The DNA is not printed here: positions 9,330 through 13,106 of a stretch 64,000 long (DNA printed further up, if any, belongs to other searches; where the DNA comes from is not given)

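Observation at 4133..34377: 30-kb battery of seven autonomous, co-oriented cassettes for giant FN3/GLUG lipoproteins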

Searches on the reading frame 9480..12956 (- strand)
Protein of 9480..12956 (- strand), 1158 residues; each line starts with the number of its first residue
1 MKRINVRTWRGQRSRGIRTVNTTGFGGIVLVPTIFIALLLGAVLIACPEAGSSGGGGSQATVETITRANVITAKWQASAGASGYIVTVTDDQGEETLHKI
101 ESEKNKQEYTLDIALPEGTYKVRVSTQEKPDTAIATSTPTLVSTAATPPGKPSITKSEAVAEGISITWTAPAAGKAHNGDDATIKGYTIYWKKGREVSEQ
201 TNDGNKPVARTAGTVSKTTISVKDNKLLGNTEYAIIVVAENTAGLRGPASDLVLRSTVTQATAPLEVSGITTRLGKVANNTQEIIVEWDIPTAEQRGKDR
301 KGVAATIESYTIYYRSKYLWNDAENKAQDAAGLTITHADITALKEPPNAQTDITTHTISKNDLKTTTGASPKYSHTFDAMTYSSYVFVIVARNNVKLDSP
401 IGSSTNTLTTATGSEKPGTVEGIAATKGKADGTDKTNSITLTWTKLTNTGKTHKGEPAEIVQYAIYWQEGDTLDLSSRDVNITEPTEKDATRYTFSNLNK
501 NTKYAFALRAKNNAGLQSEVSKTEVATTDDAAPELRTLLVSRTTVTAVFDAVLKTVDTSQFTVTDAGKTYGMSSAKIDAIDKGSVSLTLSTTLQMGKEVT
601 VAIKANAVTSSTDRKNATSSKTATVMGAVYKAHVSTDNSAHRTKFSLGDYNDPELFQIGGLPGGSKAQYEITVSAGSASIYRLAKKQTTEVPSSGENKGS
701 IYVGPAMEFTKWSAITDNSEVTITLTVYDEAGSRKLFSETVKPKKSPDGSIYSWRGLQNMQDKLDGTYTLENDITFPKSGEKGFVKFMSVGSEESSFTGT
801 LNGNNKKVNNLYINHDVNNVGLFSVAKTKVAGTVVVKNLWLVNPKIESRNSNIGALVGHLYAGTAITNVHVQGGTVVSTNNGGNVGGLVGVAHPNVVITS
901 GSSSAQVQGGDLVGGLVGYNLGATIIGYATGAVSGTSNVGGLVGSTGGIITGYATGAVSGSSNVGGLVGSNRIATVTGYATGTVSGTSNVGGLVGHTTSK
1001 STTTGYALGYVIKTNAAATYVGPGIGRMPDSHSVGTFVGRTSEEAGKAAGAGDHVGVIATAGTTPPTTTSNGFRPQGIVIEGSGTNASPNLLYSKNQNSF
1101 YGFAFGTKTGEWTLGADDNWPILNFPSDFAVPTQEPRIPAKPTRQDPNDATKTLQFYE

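Call 5: search_protein_families(library=pfam, proteins=[window:9480-12956:-], max_evalue=0.01)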
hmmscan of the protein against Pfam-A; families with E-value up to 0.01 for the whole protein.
window:9480-12956:- (1158 aa): 8 families
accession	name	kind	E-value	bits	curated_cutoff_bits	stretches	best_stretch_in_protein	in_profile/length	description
PF00041.27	fn3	-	2e-16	60.4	25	2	436-519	13-79/84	Fibronectin type III domain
PF16794.11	fn3_4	-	5.7e-06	26.7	27.1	0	148-252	2-101/103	Fibronectin-III type domain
PF25059.1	FN3_DSCAM-DSCAML_C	-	5.1e-05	24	39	0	485-529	39-81/89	DSCAM/DSCAML C-terminal Fn3-like domain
PF05342.19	Peptidase_M26_N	-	9.6e-05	22.2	27.7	1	744-873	133-250/250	M26 IgA1-specific Metallo-endopeptidase N-terminal region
PF25523.1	Ig_RIMBP2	-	0.00065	20.1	27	0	163-202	19-57/105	RIMBP2-like, immunoglobulin-like domain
PF07581.17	Glug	-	0.00068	20.3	20.5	0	850-877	2-28/28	The GLUG motif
PF13753.12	SWM_repeat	-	0.0023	18.6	27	1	532-602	5-80/86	Putative flagellar system-associated repeat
PF16656.11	Pur_ac_phosph_N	-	0.0044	18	30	1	434-520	10-88/93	Purple acid Phosphatase, N-terminal domain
